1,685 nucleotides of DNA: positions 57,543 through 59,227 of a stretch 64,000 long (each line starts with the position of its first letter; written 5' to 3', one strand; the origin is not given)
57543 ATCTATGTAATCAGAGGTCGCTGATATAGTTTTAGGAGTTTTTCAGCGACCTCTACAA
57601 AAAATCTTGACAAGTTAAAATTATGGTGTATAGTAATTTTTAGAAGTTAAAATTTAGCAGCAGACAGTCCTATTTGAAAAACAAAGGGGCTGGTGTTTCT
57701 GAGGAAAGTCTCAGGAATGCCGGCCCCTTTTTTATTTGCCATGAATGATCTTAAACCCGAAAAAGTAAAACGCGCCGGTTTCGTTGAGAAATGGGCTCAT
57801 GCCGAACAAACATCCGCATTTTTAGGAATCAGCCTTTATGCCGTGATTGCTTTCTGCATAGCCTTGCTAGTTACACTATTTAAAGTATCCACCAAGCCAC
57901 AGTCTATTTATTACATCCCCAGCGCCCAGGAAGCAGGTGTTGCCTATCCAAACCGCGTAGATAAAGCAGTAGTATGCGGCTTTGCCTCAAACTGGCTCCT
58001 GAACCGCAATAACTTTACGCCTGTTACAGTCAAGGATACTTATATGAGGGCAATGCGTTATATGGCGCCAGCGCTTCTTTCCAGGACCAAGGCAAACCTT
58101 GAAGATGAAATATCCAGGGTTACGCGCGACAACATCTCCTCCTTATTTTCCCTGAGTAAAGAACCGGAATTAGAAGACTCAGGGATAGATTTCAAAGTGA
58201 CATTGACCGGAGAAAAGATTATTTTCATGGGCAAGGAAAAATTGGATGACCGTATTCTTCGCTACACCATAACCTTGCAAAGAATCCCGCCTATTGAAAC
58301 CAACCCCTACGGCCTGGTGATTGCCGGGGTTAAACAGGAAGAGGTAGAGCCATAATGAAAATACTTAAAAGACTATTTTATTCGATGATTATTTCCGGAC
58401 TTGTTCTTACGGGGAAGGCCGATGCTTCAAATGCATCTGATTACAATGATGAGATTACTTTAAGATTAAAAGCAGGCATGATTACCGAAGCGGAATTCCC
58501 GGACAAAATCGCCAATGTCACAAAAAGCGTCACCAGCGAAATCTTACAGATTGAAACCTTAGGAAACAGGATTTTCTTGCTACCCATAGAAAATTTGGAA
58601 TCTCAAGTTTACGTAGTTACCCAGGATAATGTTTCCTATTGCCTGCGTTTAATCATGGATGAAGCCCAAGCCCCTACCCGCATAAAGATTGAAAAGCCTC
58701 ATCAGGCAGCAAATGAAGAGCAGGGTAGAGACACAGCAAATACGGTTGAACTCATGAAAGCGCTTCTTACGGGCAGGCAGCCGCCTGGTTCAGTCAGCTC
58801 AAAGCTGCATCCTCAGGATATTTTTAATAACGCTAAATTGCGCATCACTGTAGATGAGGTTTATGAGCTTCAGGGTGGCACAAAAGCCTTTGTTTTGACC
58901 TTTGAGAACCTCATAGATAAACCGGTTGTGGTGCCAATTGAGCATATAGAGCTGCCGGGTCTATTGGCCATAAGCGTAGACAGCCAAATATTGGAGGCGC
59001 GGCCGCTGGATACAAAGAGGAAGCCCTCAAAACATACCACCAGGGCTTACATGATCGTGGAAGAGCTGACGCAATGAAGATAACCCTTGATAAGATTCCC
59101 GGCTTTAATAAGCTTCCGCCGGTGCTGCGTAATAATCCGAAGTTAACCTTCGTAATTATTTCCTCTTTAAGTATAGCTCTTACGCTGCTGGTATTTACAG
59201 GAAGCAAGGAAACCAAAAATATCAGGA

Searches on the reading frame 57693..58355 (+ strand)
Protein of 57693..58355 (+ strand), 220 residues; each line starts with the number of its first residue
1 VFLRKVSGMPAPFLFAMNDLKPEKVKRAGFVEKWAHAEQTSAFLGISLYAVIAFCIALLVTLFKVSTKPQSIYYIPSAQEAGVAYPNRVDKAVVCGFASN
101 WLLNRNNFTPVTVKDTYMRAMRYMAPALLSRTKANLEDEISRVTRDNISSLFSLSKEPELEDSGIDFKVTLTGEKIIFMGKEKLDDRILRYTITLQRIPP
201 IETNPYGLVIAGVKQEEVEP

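Call 3: search_protein_families(library=pfam, proteins=[window:57693-58355:+], max_evalue=0.1)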
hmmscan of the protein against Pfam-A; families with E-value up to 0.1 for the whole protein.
window:57693-58355:+ (220 aa): 3 families
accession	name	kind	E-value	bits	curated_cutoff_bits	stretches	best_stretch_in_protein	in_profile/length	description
PF05309.16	TraE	-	7.5e-09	35.7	24.8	1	50-196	25-169/182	TraE protein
PF11444.14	DUF2895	-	0.0016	18.4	22.6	1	47-216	16-194/198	Protein of unknown function (DUF2895)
PF04335.19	VirB8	-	0.041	14.1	23.2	1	26-127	8-112/213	VirB8 protein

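Call 65: find_related_loci(query=window:57717-58355:+, collection=metagenome_contigs, flank=10000)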
Query window:57717-58355:+ (212 aa) in metagenome_contigs; peptide patterns used: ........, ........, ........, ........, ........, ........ (x = any residue, [..] = any of these).
186 stretches matched a pattern; 75 encode a relative of the query (tblastn E <= 1e-3); 75 distinct loci.
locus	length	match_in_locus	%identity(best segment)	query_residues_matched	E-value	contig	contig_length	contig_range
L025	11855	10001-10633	96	1-211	2e-138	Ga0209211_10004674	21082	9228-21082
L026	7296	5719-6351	94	1-211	2e-137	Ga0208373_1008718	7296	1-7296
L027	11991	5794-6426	94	1-211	2e-137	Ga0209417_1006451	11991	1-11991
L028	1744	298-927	95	3-212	7e-146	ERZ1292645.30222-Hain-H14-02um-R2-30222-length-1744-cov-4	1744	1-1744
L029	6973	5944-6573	94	3-212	8e-134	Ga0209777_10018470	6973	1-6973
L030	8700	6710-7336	92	3-211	7e-132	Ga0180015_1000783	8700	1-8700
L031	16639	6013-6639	91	3-211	1e-131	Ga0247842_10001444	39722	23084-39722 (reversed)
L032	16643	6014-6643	91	3-212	2e-131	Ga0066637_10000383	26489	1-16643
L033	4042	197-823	91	3-211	1e-133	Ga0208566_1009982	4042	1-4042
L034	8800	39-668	90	1-210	7e-131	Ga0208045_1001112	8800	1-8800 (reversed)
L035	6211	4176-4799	91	4-211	1e-130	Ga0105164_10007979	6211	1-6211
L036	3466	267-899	90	1-211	7e-134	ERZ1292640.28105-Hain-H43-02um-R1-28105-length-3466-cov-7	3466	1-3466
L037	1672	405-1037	89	1-211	5e-140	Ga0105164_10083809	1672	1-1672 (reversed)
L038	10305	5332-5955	91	4-211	5e-130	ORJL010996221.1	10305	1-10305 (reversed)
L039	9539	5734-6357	90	4-211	8e-130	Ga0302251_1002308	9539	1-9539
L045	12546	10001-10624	88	4-211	3e-128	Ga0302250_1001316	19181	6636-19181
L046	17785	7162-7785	90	4-211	3e-128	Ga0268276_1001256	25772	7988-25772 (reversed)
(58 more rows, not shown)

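Call 71: search_protein_families(library=pfam, alignment_id=A4, max_evalue=0.00001)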
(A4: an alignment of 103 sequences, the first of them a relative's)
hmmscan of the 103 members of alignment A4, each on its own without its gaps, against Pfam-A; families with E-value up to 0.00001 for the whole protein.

A. member 1, L025:6109-6381:+ (90 aa): 1 family
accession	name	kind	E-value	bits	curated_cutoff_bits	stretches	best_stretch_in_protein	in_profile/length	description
PF00589.27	Phage_integrase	-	1.3e-19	71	27.1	1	7-76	101-169/172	Phage integrase family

B. families by the number of members that match (of 103 scanned): 46 families (the first 25 are shown)
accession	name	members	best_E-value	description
PF01381.28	HTH_3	4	2.9e-08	Helix-turn-helix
PF13744.12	HTH_37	3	4.1e-24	Helix-turn-helix domain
PF01555.25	N6_N4_Mtase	2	7e-48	DNA methylase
PF00078.32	RVT_1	2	3e-23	Reverse transcriptase (RNA-dependent DNA polymerase)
PF01936.24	NYN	2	1.2e-19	NYN domain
PF00753.33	Lactamase_B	2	1.8e-18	Metallo-beta-lactamase superfamily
PF09994.14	T6SS_Tle1-like_cat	1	3e-76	T6SS, Phospholipase effector Tle1-like, catalytic domain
PF21781.2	DUF6876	1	1.8e-42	Family of unknown function (DUF6876)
PF04002.20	RadC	1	2e-40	RadC-like JAB domain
PF00069.31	Pkinase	1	4.2e-37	Protein kinase domain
PF00476.26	DNA_pol_A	1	2.1e-33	DNA polymerase family A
PF03235.19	GmrSD_N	1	9.6e-27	GmrSD restriction endonuclease, N-terminal domain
PF20582.4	UPF0758_N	1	1.9e-26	UPF0758 N-terminal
PF05973.20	Gp49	1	6.5e-26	Phage derived protein Gp49-like (DUF891)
PF00072.30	Response_reg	1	3.2e-21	Response regulator receiver domain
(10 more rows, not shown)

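Call 72: search_protein_families(library=padloc, alignment_id=A4, max_evalue=0.00001)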
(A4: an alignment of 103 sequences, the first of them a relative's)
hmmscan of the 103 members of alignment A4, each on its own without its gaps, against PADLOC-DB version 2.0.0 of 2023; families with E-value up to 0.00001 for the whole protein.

A. member 1, L025:6109-6381:+ (90 aa): 0 families

B. families by the number of members that match (of 103 scanned): 264 families (the first 25 are shown)
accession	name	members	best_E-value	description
PDLC04762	PDC-M64C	3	4.2e-06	-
PDLC03786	RT_UG9_small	2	6.5e-133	DRT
PDLC03785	RT_UG9_large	2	4.5e-92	DRT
PDLC03759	RT_UG21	2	1.1e-61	DRT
PDLC01136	RT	2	1.2e-58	RT (reverse transcriptase)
PDLC03771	RT_UG32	2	3e-47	DRT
PDLC03300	MTase_II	2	3.4e-44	Type II methyltransferase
PDLC03756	RT_UG19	2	7e-42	DRT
PDLC03339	MTase_II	2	9.2e-40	Type II methyltransferase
PDLC03854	LmuA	2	3.3e-37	-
PDLC03783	Drt8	2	5.7e-37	DRT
PDLC03754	RT_UG17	2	9.3e-37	DRT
PDLC03371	MTase_II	2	1.4e-35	Type II methyltransferase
PDLC03758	RT_UG20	2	3.6e-35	DRT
PDLC03761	RT_UG23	2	1.5e-34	DRT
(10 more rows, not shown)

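Call 73: search_protein_families(library=pfam, proteins=[L039:1617-2417:+, L046:6281-6955:+, L027:279-521:+, L038:4208-5173:+, L045:6775-7668:+, L029:1005-3386:+, L029:3379-4074:+, L029:4214-5188:+, L029:5201-5683:+, L025:7815-9500:+], max_evalue=0.001)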
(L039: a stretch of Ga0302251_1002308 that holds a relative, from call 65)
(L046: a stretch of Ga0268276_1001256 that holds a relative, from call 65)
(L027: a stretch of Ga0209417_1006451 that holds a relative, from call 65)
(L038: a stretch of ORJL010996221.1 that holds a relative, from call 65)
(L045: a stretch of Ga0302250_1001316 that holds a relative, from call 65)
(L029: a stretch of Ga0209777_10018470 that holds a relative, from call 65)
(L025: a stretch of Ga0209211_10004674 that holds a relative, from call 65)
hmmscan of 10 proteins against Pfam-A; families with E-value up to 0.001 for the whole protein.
L039:1617-2417:+ (266 aa): 2 families
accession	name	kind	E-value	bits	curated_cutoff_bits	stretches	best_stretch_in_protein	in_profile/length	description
PF04002.20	RadC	-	2e-40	137.9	22.1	1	145-260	4-120/121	RadC-like JAB domain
PF20582.4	UPF0758_N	-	1.9e-26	92.4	27.1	1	43-119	1-77/77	UPF0758 N-terminal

L046:6281-6955:+ (224 aa): 1 family
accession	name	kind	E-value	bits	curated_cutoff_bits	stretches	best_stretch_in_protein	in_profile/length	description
PF01936.24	NYN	-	1.2e-19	71.7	24.2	2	116-201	46-142/145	NYN domain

L027:279-521:+ (80 aa): 4 families
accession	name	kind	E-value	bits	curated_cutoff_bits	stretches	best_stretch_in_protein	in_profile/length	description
PF13744.12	HTH_37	-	3.3e-17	62.5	27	1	1-61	20-80/80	Helix-turn-helix domain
PF01381.28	HTH_3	-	2e-07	31.4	23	1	7-56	4-52/55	Helix-turn-helix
PF13560.12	HTH_31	-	1.4e-05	25.8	27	1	10-57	12-59/64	Helix-turn-helix domain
PF13443.12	HTH_26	-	0.00055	20.6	22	1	6-57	4-55/63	Cro/C1-type HTH DNA-binding domain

L038:4208-5173:+ (321 aa): 3 families
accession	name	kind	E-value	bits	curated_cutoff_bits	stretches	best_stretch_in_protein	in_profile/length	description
PF02089.21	Palm_thioest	-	4e-05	23.9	26.8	1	55-169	1-114/254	Palmitoyl protein thioesterase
PF07819.20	PGAP1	-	0.00059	20.1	24.3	0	126-165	89-129/233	PGAP1-like alpha/beta domain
PF05057.20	DUF676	-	0.00093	19.2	20.3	0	116-170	62-130/217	Putative serine esterase (DUF676)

L045:6775-7668:+ (297 aa): 1 family
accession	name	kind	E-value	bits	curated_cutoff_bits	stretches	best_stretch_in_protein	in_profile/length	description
PF03372.29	Exo_endo_phos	-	3.9e-08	33.8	24.5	1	45-206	1-157/225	Endonuclease/Exonuclease/phosphatase family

L029:1005-3386:+ (793 aa): 5 families
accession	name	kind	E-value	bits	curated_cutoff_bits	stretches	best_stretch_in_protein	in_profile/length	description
PF02384.22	N6_Mtase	-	2.6e-15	57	20.4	1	245-428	21-199/311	N-6 DNA Methylase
PF07669.17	Eco57I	-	1.1e-13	52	25.3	1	349-433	69-156/171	Eco57I restriction-modification methylase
PF20473.4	MmeI_Mtase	-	3.6e-09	36.6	27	1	265-290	9-34/259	MmeI, DNA-methyltransferase domain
PF05175.20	MTS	-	2.4e-06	27.7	23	1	271-375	28-120/170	Methyltransferase small domain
PF13847.12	Methyltransf_31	-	2.5e-05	24.4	27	1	275-370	3-91/145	Methyltransferase domain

L029:3379-4074:+ (231 aa): 0 families

L029:4214-5188:+ (324 aa): 0 families

L029:5201-5683:+ (160 aa): 0 families

L025:7815-9500:+ (561 aa): 1 family
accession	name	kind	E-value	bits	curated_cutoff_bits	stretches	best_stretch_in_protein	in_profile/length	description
PF03235.19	GmrSD_N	-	9.6e-27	94.8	33.2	1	18-240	8-198/199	GmrSD restriction endonuclease, N-terminal domain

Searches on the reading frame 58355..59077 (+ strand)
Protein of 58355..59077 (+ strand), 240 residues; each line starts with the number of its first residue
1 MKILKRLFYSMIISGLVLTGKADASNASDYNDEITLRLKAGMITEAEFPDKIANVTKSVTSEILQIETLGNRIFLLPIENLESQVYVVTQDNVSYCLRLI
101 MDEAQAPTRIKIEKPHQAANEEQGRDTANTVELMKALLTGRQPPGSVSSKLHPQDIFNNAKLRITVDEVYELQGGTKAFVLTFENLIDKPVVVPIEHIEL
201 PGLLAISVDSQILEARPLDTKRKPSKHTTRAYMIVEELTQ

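Call 3: search_protein_families(library=pfam, proteins=[window:58355-59077:+], max_evalue=0.1)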
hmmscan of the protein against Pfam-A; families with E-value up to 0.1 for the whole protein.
window:58355-59077:+ (240 aa): 1 family
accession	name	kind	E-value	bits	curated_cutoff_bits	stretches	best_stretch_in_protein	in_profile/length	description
PF03524.21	CagX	-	0.072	13.3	34.2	0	59-159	40-136/198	Conjugal transfer protein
